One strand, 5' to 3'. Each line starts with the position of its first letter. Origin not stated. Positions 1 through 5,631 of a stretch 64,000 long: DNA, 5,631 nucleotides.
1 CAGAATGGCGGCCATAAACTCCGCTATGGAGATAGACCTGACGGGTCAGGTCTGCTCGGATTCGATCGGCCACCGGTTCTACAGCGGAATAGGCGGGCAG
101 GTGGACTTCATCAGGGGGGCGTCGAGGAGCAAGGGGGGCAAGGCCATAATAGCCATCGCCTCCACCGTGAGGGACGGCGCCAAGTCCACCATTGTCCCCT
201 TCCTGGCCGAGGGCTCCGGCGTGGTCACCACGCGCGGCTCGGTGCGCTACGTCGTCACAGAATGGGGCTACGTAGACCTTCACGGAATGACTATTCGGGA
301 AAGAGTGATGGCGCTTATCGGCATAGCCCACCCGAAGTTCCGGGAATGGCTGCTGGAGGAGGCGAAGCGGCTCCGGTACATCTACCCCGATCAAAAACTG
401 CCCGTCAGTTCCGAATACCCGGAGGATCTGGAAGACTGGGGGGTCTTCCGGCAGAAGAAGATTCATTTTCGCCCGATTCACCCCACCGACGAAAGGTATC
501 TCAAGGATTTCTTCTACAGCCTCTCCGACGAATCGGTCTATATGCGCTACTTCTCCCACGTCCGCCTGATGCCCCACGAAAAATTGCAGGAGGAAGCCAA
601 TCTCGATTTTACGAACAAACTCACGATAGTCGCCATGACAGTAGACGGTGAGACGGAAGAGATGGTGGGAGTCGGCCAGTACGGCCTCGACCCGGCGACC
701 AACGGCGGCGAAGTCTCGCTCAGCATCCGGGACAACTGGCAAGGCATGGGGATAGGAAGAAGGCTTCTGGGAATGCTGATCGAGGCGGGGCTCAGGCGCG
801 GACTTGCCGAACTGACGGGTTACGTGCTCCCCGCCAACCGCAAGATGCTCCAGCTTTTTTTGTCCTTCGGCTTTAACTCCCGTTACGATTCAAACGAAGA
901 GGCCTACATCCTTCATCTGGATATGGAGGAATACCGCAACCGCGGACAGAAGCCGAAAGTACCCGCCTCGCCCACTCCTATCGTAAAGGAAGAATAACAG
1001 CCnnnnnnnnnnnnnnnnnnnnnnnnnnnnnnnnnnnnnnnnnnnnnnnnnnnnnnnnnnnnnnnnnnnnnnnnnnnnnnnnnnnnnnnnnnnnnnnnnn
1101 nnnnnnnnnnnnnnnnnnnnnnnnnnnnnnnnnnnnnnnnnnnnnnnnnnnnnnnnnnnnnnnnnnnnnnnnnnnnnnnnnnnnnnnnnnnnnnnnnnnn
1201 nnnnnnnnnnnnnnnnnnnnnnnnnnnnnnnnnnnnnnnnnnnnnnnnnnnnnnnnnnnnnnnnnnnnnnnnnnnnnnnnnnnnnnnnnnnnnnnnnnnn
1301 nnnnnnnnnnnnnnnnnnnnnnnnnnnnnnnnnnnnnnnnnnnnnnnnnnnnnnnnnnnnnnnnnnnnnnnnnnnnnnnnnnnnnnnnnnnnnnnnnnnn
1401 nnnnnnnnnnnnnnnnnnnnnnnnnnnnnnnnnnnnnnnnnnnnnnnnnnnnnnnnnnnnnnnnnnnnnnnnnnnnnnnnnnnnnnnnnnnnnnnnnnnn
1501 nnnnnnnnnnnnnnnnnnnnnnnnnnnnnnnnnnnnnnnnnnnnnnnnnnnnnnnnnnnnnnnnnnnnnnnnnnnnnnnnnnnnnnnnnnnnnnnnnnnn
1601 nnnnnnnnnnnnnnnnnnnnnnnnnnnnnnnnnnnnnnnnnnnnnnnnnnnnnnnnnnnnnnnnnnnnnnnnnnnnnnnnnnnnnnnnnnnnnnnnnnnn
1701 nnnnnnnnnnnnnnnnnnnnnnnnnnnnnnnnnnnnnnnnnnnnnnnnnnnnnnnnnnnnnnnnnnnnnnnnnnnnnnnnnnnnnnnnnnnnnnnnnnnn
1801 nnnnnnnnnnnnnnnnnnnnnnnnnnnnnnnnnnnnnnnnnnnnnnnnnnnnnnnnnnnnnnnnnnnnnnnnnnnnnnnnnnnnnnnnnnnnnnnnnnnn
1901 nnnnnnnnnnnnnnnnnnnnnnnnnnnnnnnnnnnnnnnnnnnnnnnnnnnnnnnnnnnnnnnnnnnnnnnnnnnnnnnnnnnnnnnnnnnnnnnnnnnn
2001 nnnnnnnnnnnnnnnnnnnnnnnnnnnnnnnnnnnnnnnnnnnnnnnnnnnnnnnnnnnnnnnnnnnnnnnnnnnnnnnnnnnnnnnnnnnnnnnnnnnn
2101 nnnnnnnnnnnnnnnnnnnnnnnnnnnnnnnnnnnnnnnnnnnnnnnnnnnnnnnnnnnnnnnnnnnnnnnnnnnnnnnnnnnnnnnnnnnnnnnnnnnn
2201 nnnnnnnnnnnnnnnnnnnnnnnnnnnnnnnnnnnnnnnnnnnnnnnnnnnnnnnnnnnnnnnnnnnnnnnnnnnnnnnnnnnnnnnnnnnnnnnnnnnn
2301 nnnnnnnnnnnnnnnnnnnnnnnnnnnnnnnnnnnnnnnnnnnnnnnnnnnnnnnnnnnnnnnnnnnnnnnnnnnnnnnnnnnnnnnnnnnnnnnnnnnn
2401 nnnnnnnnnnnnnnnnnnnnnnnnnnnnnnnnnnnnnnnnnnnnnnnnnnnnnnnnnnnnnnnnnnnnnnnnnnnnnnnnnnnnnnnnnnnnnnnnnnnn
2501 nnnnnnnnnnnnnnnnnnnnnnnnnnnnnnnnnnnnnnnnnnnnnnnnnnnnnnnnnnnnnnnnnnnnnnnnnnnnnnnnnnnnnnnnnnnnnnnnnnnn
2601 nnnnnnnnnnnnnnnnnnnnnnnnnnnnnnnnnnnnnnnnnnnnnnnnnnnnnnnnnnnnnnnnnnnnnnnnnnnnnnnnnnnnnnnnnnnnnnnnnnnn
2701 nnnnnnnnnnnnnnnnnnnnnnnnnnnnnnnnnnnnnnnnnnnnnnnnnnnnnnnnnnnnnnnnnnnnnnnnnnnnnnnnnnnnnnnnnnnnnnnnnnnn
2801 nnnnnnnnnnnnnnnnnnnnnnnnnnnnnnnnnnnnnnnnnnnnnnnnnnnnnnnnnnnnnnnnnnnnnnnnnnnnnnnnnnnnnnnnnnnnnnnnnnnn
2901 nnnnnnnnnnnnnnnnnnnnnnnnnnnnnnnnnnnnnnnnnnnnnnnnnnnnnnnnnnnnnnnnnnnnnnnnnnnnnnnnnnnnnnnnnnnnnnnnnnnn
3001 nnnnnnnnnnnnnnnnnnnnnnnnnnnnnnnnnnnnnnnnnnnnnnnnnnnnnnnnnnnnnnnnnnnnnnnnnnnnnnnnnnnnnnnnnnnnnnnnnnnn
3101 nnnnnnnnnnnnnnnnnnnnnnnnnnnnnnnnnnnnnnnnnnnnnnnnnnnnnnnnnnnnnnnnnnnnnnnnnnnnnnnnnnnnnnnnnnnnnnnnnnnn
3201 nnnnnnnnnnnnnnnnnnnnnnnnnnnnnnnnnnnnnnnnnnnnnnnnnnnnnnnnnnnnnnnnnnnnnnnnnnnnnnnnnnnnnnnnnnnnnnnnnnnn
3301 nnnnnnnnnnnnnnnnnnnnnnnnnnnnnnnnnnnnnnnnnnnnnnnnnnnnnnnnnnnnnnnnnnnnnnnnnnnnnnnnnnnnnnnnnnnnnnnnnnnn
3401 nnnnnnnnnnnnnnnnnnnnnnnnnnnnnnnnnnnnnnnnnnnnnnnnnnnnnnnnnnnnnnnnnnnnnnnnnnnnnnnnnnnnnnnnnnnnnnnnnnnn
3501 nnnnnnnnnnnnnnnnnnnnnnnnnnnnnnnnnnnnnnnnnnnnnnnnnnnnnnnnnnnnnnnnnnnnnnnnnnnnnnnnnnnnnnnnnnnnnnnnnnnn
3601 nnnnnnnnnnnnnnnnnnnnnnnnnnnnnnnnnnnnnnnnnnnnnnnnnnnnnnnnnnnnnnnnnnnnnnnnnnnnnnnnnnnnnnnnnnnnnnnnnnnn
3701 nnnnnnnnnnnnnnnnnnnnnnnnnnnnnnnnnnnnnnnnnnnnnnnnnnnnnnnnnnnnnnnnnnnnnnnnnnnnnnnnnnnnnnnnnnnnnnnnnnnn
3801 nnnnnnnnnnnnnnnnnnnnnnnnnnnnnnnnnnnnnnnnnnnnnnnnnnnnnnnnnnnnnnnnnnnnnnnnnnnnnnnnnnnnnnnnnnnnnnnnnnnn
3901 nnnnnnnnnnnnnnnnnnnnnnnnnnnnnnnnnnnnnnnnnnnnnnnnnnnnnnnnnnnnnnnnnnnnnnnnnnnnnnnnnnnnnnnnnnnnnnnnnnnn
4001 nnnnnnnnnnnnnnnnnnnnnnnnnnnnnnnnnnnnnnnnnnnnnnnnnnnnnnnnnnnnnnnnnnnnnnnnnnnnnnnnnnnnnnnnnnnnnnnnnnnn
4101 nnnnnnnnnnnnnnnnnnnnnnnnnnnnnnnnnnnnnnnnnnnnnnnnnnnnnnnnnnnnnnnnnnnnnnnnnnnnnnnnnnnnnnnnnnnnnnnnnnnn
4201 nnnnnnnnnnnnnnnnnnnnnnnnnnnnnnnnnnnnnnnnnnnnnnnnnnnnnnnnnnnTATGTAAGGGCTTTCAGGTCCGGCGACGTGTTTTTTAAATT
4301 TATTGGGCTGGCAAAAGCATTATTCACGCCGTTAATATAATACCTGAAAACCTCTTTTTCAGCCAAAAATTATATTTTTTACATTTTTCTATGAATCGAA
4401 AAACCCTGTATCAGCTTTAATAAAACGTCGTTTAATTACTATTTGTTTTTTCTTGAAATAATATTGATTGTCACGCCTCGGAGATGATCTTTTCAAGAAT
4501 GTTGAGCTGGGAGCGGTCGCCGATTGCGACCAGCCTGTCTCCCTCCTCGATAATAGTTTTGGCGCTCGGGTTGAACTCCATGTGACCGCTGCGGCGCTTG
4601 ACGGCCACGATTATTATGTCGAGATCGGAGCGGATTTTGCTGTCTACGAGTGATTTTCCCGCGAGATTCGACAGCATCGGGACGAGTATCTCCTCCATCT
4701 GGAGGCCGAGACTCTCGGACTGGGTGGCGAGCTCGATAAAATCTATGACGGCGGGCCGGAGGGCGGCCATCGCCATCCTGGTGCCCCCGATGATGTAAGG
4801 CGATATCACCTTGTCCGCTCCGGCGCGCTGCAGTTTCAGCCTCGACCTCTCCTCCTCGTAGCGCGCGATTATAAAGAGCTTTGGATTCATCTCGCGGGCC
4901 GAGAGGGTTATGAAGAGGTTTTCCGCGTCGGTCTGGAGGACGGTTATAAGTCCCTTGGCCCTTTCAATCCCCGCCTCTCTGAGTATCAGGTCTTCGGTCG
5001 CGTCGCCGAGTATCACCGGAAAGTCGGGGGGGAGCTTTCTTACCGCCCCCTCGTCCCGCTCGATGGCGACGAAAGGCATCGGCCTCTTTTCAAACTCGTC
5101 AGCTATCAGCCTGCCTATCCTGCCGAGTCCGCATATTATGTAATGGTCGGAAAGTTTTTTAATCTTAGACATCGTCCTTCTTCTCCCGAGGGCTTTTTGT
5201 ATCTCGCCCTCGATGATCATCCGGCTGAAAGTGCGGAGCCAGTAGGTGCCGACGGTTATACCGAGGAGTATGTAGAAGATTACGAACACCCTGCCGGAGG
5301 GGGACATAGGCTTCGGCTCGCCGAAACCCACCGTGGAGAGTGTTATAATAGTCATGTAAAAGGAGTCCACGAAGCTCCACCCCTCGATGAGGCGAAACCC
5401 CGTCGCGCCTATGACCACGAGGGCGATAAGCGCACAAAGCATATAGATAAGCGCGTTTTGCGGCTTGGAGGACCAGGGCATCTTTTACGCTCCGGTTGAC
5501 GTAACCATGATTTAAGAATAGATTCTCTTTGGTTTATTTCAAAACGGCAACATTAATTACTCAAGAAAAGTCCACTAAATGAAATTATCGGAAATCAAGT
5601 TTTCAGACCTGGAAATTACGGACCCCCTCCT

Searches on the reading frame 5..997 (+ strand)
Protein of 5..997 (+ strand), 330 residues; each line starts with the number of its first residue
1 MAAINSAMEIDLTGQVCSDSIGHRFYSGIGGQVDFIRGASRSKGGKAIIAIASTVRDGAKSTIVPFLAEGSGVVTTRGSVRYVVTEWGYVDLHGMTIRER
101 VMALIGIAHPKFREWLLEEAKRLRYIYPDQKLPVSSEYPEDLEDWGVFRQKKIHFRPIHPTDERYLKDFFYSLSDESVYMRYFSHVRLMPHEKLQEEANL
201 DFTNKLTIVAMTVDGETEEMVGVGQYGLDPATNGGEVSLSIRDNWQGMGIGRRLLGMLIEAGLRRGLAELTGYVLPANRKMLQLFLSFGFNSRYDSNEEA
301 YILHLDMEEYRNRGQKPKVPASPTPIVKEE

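Call 61: find_encoding_contigs(protein=window:5-997:+, flank=10000, max_places=3)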
Protein window:5-997:+ (330 aa): no gene with exactly this product is on record in the collection.

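Call 70: search_protein_families(library=pfam, proteins=[window:5-997:+], max_evalue=0.00001)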
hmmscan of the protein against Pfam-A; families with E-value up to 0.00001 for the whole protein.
window:5-997:+ (330 aa): 3 families
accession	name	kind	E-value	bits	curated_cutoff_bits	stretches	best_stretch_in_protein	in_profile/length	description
PF13336.12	AcetylCoA_hyd_C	-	3.3e-51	173.7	23.7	1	1-120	35-154/154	Acetyl-CoA hydrolase/transferase C-terminal domain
PF00583.31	Acetyltransf_1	-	5.5e-09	36.8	20.7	1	183-290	12-116/116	Acetyltransferase (GNAT) family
PF13302.13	Acetyltransf_3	-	5.9e-07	30.7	25.4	1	154-290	3-137/138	Acetyltransferase (GNAT) domain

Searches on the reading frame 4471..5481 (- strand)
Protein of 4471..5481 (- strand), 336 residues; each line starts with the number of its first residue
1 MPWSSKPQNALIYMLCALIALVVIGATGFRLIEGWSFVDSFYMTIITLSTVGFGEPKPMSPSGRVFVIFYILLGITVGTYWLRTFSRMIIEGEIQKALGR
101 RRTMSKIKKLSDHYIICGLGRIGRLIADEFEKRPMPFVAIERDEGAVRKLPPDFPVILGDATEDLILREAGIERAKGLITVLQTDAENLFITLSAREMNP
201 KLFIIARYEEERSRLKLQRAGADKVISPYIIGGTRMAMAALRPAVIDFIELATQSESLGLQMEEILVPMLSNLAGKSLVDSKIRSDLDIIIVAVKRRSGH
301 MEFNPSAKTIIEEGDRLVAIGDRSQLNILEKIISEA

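Call 70: search_protein_families(library=pfam, proteins=[window:4471-5481:-], max_evalue=0.00001)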
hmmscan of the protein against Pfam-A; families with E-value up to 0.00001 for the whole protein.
window:4471-5481:- (336 aa): 4 families
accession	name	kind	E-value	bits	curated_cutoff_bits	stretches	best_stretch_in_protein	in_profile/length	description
PF02254.24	TrkA_N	-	2.2e-32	112.2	23.8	1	114-228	1-116/116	TrkA-N domain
PF07885.22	Ion_trans_2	-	5.7e-18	65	22.5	1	18-90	3-78/79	Ion channel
PF02080.26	TrkA_C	-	6.4e-14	52.1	27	1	262-333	1-70/71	TrkA-C domain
PF06241.17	Castor_Poll_mid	-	5.8e-06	26.7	26.7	0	258-326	25-93/104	Castor and Pollux, part of voltage-gated ion channel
